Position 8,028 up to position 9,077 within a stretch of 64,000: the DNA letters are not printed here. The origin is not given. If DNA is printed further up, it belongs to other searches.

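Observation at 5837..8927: Higher-GC accessory island with RadC-like JAB protein and Cys-rich ORFs, bracketed by two large repeat-rich non-coding regions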

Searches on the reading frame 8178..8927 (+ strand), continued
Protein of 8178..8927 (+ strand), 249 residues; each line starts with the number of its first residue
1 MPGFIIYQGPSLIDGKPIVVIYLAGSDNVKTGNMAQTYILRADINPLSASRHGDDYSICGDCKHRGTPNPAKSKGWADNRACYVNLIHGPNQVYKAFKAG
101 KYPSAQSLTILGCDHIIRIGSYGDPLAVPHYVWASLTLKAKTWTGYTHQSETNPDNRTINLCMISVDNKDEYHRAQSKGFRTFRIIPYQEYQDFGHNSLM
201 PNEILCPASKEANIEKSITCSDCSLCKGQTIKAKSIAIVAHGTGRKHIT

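Call 51: get_annotated_region(hit=H32, flank=4000)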
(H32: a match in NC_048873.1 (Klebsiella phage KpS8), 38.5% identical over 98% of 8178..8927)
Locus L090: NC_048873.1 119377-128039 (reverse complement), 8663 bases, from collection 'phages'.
description: Klebsiella phage KpS8, complete genome.
organism: Klebsiella phage KpS8 (NCBI taxid 2847815)
taxonomy: Viruses; Duplodnaviria; Heunggongvirae; Uroviricota; Caudoviricetes; Vequintavirinae; Mydovirus; Mydovirus KpS8
host: Klebsiella pneumoniae; source: sewage; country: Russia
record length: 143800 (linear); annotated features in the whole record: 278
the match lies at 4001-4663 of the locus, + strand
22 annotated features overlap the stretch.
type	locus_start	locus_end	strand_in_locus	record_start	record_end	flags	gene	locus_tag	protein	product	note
CDS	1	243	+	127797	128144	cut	-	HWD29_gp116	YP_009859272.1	hypothetical protein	-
CDS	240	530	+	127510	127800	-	-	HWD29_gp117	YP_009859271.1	hypothetical protein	-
CDS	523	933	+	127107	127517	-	-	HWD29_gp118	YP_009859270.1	hypothetical protein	-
CDS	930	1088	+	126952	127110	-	-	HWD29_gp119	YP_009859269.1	hypothetical protein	-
CDS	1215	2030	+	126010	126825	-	-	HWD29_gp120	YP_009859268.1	hypothetical protein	-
CDS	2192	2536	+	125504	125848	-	-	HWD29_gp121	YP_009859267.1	hypothetical protein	-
CDS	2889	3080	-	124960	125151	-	-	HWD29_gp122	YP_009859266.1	hypothetical protein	-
CDS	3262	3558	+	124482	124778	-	-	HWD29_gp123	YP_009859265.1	DNA ligase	-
CDS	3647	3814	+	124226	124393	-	-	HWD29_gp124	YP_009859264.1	hypothetical protein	-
CDS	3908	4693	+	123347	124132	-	-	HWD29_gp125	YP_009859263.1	hypothetical protein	-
CDS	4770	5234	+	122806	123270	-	-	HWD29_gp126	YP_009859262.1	hypothetical protein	-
CDS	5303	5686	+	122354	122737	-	-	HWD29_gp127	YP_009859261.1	hypothetical protein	-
CDS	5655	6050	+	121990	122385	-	-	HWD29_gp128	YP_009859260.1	hypothetical protein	-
CDS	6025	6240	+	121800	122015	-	-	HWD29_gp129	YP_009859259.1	hypothetical protein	-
CDS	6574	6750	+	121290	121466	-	-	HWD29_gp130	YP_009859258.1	hypothetical protein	-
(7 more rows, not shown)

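Call 52: predict_structure(alignment_id=A1)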
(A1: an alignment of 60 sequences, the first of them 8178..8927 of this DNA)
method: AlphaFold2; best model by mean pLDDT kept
length: 249 residues; sequences in the alignment: 60
mean_pLDDT: 92.1   pTM: 0.89
mean pLDDT of the five models: 92.1, 90.6, 90.4, 90.2, 89.5
residues with pLDDT >= 90: 189; 70-90: 50; 50-70: 10; < 50: 0
segments of 3 or more residues with pLDDT < 50: none
pLDDT, mean of each block of 10 residues (from residue 1): 94 97 88 93 97 95 91 88 88 97 98 96 96 98 94 90 94 95 94 95 92 80 90 93 67
secondary structure, 60 per line:
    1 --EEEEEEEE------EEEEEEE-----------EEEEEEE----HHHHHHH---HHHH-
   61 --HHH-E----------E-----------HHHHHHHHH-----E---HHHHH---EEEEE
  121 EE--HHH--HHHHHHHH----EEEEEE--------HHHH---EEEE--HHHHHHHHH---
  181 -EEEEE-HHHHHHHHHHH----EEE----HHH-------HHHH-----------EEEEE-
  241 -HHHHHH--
elements in order: E3-10 E17-23 E35-41 H46-52 H56-59 H90-98 H108-112 E116-122 H130-137 E142-147 H156-159 E163-166 H169-177 E182-186 H188-198 E203-205 H220-223 E235-239 H242-247

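Call 54: find_encoding_contigs(protein=P0002, flank=10000, max_places=3)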
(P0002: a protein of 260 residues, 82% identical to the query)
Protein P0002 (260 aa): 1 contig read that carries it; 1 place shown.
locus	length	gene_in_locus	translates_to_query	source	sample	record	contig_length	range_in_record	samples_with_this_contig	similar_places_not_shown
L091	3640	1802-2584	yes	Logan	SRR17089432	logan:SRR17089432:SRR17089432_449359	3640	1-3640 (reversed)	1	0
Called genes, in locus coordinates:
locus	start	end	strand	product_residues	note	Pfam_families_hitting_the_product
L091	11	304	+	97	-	-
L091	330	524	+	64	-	-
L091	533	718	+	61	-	-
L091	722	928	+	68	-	-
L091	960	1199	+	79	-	-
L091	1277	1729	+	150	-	PF04002:RadC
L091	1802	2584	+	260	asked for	-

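Call 55: find_encoding_contigs(protein=P0006, flank=10000, max_places=3)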
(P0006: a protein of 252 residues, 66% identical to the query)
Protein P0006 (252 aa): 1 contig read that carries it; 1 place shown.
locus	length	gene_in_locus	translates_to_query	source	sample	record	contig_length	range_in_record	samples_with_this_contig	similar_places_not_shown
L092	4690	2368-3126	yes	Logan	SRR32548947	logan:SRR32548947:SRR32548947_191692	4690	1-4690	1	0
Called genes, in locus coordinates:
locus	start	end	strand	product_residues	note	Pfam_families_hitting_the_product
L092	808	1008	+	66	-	-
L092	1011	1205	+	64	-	-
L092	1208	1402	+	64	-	-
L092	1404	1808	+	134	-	-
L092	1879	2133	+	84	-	-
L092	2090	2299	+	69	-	-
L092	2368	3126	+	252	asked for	-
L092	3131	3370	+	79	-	-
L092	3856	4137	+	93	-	-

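Call 56: find_encoding_contigs(protein=P0009, flank=10000, max_places=3)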
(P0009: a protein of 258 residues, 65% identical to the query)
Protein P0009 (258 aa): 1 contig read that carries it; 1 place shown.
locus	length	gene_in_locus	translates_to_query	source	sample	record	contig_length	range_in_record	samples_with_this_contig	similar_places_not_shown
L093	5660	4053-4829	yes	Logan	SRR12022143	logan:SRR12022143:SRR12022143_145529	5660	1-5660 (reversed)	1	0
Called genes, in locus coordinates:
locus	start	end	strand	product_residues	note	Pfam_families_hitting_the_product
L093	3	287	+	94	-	?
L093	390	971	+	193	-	-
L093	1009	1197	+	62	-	-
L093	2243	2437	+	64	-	-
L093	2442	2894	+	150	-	PF04002:RadC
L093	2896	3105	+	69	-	-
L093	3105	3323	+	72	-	-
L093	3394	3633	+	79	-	-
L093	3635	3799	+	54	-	-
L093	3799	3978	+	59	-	-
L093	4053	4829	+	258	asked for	PF23872:DUF7227 (weak)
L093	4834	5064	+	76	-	-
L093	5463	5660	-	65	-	?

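Call 58: search_protein_families(library=pfam, alignment_id=A1, max_evalue=1)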
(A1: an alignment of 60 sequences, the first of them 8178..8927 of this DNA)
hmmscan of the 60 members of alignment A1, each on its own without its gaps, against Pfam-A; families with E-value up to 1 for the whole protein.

A. member 1, window:8178-8927:+ (249 aa): 1 family
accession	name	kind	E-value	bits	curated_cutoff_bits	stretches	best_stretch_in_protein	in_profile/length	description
PF23872.1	DUF7227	-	0.00098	19.2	27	1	195-248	169-217/223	Domain of unknown function (DUF7227)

B. families by the number of members that match (of 60 scanned): 12 families
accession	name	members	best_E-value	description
PF23872.1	DUF7227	59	7.7e-10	Domain of unknown function (DUF7227)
PF04874.19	Mak16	28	0.021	Mak16 protein C-terminal region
PF09626.15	DHC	8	0.00042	Dihaem cytochrome c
PF09814.14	HECT_2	4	0.0071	HECT-like Ubiquitin-conjugating enzyme (E2)-binding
PF22118.2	MtrF-like_dom-III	3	0.013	Decaheme cytochrome c component MtrF-like domain III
PF07129.17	DUF1381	2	0.15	Protein of unknown function (DUF1381)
PF16622.11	zf-C2H2_11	2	0.62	zinc-finger C2H2-type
PF25205.1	DUF7835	1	0.17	Domain of unknown function (DUF7835)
PF24370.1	DUF7526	1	0.26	Family of unknown function (DUF7526)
PF00569.23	ZZ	1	0.31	Zinc finger, ZZ type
PF23612.1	zf-C2H2_ZN142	1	0.35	ZN142 C2H2 zinc finger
PF11756.13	YgbA_NO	1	0.4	Nitrous oxide-stimulated promoter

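Call 59: search_solved_structures(query=A1, max_evalue=10)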
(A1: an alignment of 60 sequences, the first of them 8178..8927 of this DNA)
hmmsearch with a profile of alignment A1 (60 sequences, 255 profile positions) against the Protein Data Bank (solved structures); distinct sequences matched with E-value up to 10: 3.
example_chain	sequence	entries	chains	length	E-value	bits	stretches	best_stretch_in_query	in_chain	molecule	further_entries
2atr_A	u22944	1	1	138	1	11.6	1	145-170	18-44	acetyltransferase, GNAT family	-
8y8m_A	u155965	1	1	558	1.7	10.9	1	115-153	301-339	Thiamine pyrophosphate-binding protein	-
8y7s_A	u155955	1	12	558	1.7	10.9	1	115-153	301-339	Thiamine pyrophosphate-binding protein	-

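Call 63: search_protein_families(library=padloc, proteins=[window:8178-8927:+], max_evalue=0.01)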
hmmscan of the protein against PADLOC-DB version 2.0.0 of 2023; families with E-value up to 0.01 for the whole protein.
window:8178-8927:+ (249 aa): 0 families

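Call 65: fold_search(model_id=the predicted structure, library=viral)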
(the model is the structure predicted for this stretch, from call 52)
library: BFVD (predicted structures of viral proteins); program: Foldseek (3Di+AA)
matches with E <= 10: 168; with E <= 0.001: 7
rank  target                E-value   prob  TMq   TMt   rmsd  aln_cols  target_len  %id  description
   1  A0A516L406            1.3e-17  1.00  0.69  0.84   2.5       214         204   38  (no name in the UniProt tables at hand)
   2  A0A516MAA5            1.8e-07  1.00  0.59  0.63   5.4       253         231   22  (no name in the UniProt tables at hand)
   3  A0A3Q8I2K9            8.1e-07  1.00  0.56  0.63   4.7       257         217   18  (no name in the UniProt tables at hand)
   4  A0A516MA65            1.5e-06  1.00  0.32  0.78   2.5       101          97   42  (no name in the UniProt tables at hand)
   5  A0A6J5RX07            2.7e-06  1.00  0.49  0.51   8.6       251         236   18  DUF7227 domain-containing protein [uncultured Caudovirales phage]
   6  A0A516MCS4            3.3e-06  1.00  0.62  0.66   4.4       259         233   22  (no name in the UniProt tables at hand)
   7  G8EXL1                8.4e-06  1.00  0.42  0.59   3.5       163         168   20  (no name in the UniProt tables at hand)
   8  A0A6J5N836            2.6e-03  0.99  0.41  0.44   7.5       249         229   16  DUF7227 domain-containing protein [uncultured Caudovirales phage]
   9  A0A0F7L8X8            3.5e-02  0.80  0.44  0.53   6.0       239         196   10  Gene product 88 domain-containing protein [uncultured marine virus]
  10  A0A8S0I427            1.0e-01  0.35  0.29  0.34   6.8       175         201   14  (no name in the UniProt tables at hand)
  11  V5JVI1                1.9e-01  0.54  0.16  0.51   2.9        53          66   28  DUF7227 domain-containing protein [Pseudomonas phage PAK_P2]
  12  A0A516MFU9            3.4e-01  0.15  0.35  0.30   9.6       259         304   13  (no name in the UniProt tables at hand)
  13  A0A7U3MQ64            1.3e+00  0.03  0.14  0.10  13.5       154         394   11  (no name in the UniProt tables at hand)
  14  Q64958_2              1.3e+00  0.02  0.14  0.05  15.1       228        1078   12  ORF1ab polyprotein [Infectious bronchitis virus]
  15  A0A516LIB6            1.3e+00  0.01  0.15  0.05  21.6       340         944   11  (no name in the UniProt tables at hand)
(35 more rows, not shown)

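Call 79: search_protein_representatives(alignment_id=A1)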
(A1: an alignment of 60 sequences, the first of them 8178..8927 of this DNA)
Query: 60 sequences, 255 profile positions. Proteins with E-value up to 0.001 (for the whole library): 3911; up to 1e-10: 3193; up to 1e-30: 1957. The best 150 are listed.
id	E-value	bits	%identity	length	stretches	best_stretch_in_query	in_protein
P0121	1.1e-99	349.1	-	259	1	6-254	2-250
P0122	2.5e-98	344.6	-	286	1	7-254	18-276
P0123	3.1e-97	341.0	-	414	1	3-254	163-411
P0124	1.9e-96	338.4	-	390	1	5-254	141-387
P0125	1.6e-93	328.9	-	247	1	3-253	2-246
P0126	3.4e-93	327.8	-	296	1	5-254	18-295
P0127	4.0e-93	327.6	-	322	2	5-234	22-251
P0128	1.6e-91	322.3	-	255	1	7-254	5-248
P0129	2.9e-90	318.2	-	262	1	3-253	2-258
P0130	3.3e-87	308.2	-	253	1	4-253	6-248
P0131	2.9e-85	301.8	-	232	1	10-254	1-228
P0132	1.3e-83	296.4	-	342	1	6-248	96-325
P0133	2.1e-83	295.7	-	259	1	10-253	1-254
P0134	5.2e-83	294.4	-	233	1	9-251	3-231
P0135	6.3e-83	294.1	-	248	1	6-246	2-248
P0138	9.8e-82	290.2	-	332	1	6-254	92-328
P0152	3.6e-75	268.7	-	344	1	3-253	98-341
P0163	6.4e-73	261.4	-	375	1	3-249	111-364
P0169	6.8e-72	258.0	-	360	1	6-250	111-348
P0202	2.5e-67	243.0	-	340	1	8-253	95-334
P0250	1.7e-64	233.8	-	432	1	8-249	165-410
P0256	3.7e-64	232.6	-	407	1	9-252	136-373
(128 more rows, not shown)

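Call 80: search_protein_families(library=pfam, proteins=[P0123, P0124, P0250, P0256, P0163, P0169, P0132, P0138, P0152, P0202], max_evalue=0.01)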
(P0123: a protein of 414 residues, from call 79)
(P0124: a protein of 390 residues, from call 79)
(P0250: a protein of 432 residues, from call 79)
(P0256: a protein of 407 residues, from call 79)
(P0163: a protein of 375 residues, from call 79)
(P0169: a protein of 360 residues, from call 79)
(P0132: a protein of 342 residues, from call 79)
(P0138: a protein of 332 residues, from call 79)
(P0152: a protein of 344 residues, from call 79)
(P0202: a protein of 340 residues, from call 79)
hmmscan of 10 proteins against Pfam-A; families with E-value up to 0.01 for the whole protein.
P0123 (414 aa): 1 family
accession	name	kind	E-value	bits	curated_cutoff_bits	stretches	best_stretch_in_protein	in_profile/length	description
PF23872.1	DUF7227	-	0.00045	20.3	27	1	366-410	176-217/223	Domain of unknown function (DUF7227)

P0124 (390 aa): 1 family
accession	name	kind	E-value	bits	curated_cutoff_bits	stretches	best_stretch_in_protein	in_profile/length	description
PF23872.1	DUF7227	-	0.00048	20.2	27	1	342-385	176-216/223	Domain of unknown function (DUF7227)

P0250 (432 aa): 0 families

P0256 (407 aa): 1 family
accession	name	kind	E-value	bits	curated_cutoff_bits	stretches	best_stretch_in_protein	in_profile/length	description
PF23872.1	DUF7227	-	0.0069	16.5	27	0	329-373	177-216/223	Domain of unknown function (DUF7227)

P0163 (375 aa): 0 families

P0169 (360 aa): 1 family
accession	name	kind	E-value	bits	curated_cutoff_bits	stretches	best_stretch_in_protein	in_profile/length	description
PF23872.1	DUF7227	-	0.004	17.2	27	0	309-346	178-212/223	Domain of unknown function (DUF7227)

P0132 (342 aa): 1 family
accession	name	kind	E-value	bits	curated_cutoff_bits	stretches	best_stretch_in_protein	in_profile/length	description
PF23872.1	DUF7227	-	5.6e-05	23.3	27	1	288-326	178-213/223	Domain of unknown function (DUF7227)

P0138 (332 aa): 1 family
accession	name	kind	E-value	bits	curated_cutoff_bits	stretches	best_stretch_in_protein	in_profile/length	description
PF23872.1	DUF7227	-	0.00014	22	27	1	290-329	178-219/223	Domain of unknown function (DUF7227)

P0152 (344 aa): 1 family
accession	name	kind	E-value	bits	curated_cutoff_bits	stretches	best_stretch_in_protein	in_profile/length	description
PF23872.1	DUF7227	-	0.0019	18.3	27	1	304-338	178-214/223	Domain of unknown function (DUF7227)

P0202 (340 aa): 1 family
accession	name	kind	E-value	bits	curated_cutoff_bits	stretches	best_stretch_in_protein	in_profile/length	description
PF23872.1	DUF7227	-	2.8e-05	24.3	27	1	288-332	174-215/223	Domain of unknown function (DUF7227)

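Call 98: find_encoding_contigs(protein=P0040, flank=7000, max_places=2)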
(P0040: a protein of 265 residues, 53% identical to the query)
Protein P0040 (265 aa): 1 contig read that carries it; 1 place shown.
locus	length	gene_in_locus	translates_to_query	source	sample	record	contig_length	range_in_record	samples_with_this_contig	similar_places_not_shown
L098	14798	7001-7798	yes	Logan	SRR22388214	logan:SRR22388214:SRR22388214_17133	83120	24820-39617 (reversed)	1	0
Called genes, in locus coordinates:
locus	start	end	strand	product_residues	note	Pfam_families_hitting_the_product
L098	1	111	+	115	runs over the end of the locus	PF20274:cREC_REC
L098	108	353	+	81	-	-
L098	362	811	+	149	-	-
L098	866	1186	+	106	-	-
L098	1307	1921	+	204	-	-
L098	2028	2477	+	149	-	-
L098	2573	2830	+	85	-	-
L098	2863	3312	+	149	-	-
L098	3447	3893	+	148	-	-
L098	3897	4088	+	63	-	-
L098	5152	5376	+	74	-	-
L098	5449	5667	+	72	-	-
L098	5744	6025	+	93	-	-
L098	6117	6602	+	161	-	-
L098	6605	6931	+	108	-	-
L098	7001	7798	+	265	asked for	PF23872:DUF7227 (weak)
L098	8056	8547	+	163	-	-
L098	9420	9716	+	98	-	-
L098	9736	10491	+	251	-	PF02562:PhoH, PF13604:AAA_30 (faint), PF13245:AAA_19 (weak)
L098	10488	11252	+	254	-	PF00574:CLP_protease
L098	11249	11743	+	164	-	-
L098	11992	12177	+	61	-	-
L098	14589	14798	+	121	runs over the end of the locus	-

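Call 99: find_encoding_contigs(protein=P0052, flank=7000, max_places=2)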
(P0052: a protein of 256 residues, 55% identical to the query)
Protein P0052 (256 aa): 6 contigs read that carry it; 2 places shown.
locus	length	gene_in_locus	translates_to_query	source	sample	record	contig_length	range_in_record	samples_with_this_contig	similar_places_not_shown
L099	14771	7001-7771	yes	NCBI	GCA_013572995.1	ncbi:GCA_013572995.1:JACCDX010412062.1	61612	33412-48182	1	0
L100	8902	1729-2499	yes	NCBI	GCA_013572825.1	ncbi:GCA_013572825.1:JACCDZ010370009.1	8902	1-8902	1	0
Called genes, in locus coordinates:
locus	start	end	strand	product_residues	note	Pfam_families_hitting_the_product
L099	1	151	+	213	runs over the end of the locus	-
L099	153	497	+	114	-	-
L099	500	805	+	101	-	-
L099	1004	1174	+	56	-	-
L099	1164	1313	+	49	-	-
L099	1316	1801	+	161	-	PF01661:Macro (weak)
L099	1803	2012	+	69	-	-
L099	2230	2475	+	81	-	-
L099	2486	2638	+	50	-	-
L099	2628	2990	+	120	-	-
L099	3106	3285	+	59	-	-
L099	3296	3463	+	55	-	-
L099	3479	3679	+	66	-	-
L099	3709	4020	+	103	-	-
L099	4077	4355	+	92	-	-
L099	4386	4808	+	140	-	-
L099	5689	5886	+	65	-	-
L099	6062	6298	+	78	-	-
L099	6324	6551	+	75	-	-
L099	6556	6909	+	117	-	-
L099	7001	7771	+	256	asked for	PF23872:DUF7227 (weak)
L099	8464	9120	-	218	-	PF00574:CLP_protease, PF25145:NfeD1b_N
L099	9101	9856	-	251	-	PF02562:PhoH, PF13245:AAA_19 (weak), PF13604:AAA_30 (faint)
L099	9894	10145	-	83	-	-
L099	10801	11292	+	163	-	-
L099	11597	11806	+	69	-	-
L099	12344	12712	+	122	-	-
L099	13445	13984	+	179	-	-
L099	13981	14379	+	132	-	PF25590:DUF7936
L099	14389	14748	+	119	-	-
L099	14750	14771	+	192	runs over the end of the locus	-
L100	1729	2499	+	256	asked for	PF23872:DUF7227 (weak)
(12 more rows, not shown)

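Call 100: find_encoding_contigs(protein=P0091, flank=7000, max_places=2)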
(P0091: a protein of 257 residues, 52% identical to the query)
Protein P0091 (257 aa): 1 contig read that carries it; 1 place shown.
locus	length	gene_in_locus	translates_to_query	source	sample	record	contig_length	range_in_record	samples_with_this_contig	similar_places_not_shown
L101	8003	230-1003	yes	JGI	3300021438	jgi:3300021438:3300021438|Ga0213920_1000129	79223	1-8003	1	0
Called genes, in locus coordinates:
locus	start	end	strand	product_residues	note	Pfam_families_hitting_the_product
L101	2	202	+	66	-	?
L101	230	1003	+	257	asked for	PF23872:DUF7227 (faint)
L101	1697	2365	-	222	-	PF00574:CLP_protease, PF25145:NfeD1b_N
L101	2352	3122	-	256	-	PF02562:PhoH, PF13245:AAA_19 (weak), PF13604:AAA_30 (faint)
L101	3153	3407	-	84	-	-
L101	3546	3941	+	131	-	-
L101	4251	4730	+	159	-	PF13392:HNH_3 (weak)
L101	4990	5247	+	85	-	-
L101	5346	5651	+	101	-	-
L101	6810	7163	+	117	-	PF18932:DUF5681 (weak)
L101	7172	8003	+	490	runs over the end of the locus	PF02562:PhoH (faint), PF03237:Terminase_6N, PF04466:Terminase_3, PF17289:Terminase_6C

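Call 106: search_protein_families(library=pfam, proteins=[L098:8056-8547:+, L098:6117-6602:+, L098:6605-6931:+, L099:6556-6909:+, L099:4386-4808:+], max_evalue=0.001)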
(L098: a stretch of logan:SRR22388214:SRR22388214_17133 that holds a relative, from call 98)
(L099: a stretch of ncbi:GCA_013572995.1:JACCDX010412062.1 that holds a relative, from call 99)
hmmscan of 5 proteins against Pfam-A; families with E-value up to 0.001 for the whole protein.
L098:8056-8547:+ (163 aa): 0 families

L098:6117-6602:+ (161 aa): 0 families

L098:6605-6931:+ (108 aa): 0 families

L099:6556-6909:+ (117 aa): 0 families

L099:4386-4808:+ (140 aa): 0 families
